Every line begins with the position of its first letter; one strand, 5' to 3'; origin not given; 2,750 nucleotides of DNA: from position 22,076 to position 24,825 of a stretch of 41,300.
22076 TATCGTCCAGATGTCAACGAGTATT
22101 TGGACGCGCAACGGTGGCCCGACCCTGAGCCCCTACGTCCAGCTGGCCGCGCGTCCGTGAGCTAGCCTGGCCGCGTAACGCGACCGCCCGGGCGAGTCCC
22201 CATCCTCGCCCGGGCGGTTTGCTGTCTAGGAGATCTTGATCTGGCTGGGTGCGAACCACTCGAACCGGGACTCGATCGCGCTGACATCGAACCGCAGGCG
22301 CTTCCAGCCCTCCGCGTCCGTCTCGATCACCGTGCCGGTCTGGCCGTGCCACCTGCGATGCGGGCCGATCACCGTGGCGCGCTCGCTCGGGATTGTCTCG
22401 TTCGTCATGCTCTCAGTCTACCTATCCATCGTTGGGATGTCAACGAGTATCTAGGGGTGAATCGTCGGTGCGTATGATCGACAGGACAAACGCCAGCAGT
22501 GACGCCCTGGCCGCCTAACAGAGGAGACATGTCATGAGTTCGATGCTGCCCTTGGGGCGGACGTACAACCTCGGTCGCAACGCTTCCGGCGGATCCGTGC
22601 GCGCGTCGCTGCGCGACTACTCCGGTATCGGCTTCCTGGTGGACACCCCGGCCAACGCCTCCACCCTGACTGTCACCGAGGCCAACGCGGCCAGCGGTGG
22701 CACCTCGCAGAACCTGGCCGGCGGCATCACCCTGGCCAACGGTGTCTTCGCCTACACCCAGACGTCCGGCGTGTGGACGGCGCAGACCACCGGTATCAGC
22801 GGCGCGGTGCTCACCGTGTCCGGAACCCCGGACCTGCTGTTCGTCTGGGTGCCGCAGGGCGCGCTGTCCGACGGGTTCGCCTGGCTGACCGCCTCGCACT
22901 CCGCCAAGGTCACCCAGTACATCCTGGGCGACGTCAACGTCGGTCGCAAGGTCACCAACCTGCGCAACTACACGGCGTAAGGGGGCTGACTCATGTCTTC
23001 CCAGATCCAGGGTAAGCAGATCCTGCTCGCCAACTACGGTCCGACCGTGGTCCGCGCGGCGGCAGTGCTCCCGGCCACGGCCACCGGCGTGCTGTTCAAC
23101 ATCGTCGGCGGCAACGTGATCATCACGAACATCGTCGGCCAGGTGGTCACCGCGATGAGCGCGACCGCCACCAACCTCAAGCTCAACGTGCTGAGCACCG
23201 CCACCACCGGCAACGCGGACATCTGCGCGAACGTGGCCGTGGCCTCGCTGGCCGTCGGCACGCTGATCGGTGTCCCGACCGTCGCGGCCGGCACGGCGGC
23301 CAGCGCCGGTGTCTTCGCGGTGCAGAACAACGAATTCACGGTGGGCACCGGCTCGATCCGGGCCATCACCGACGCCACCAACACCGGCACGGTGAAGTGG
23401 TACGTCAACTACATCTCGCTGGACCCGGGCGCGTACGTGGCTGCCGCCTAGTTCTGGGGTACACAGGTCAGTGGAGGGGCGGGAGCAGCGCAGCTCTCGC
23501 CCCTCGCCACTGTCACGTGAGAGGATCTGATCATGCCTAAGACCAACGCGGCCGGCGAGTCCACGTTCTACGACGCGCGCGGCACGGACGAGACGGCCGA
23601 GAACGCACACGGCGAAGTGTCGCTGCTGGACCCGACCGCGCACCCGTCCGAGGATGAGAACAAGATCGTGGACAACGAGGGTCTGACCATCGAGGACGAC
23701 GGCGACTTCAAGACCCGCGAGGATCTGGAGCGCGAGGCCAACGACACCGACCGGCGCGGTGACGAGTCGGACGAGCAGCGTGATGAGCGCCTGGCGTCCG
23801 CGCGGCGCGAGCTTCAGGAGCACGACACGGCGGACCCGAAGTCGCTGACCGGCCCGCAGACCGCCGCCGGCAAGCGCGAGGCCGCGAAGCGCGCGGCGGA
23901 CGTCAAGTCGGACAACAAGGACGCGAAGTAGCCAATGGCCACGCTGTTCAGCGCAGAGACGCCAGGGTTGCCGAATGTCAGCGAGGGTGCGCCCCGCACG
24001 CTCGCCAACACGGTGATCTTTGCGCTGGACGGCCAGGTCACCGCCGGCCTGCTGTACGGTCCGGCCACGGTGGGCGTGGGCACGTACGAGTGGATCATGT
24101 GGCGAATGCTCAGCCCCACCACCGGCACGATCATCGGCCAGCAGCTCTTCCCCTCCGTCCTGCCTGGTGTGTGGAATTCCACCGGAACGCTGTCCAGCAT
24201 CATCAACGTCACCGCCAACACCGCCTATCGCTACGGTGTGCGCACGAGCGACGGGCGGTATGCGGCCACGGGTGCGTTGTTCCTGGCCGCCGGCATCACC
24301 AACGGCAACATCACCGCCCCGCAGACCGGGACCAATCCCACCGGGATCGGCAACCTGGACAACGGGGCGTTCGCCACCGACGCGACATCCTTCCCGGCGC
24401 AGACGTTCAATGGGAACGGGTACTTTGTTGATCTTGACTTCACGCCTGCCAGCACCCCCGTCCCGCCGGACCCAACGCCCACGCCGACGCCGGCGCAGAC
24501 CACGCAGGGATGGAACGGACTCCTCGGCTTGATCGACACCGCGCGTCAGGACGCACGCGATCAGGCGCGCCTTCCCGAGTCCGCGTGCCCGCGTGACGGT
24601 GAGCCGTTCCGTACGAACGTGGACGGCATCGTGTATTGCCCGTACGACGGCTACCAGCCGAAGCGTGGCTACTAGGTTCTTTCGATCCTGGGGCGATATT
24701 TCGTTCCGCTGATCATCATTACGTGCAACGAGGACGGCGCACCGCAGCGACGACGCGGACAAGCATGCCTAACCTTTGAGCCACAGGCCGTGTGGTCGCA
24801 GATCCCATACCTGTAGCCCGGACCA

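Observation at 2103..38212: Genome-wide family of a 20-bp ATCGT-N10-ACGA box fused to TTGACA promoters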

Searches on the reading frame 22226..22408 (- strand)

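Call 11: search_protein_families(library=pfam, proteins=[window:22226-22408:-], max_evalue=0.01)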
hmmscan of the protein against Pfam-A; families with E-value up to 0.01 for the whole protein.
window:22226-22408:- (60 aa): 1 family
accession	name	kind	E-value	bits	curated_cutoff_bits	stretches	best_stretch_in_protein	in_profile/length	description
PF01157.24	Ribosomal_L21e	-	0.0099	16.2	27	0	16-35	53-74/101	Ribosomal protein L21e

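Call 33: search_protein_families(library=phrogs, proteins=[window:22226-22408:-], max_evalue=0.01)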
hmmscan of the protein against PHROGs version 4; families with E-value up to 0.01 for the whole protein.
window:22226-22408:- (60 aa): 0 families

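Call 86: search_protein_families(library=ncbifam, proteins=[window:22226-22408:-], max_evalue=0.1)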
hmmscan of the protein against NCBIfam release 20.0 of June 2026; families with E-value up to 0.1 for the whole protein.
window:22226-22408:- (60 aa): 1 family
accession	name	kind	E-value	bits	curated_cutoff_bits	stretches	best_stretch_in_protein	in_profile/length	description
NF003303.0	PRK04306.1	equivalog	0.011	15.4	97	1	16-35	54-73/98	50S ribosomal protein L21e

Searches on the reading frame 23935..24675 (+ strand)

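Call 11: search_protein_families(library=pfam, proteins=[window:23935-24675:+], max_evalue=0.01)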
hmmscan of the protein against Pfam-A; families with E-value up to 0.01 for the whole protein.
window:23935-24675:+ (246 aa): 1 family
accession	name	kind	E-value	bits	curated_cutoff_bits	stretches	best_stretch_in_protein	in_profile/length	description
PF13313.11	DUF4082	-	1.7e-09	38.2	28.4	1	61-165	50-143/143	Domain of unknown function (DUF4082)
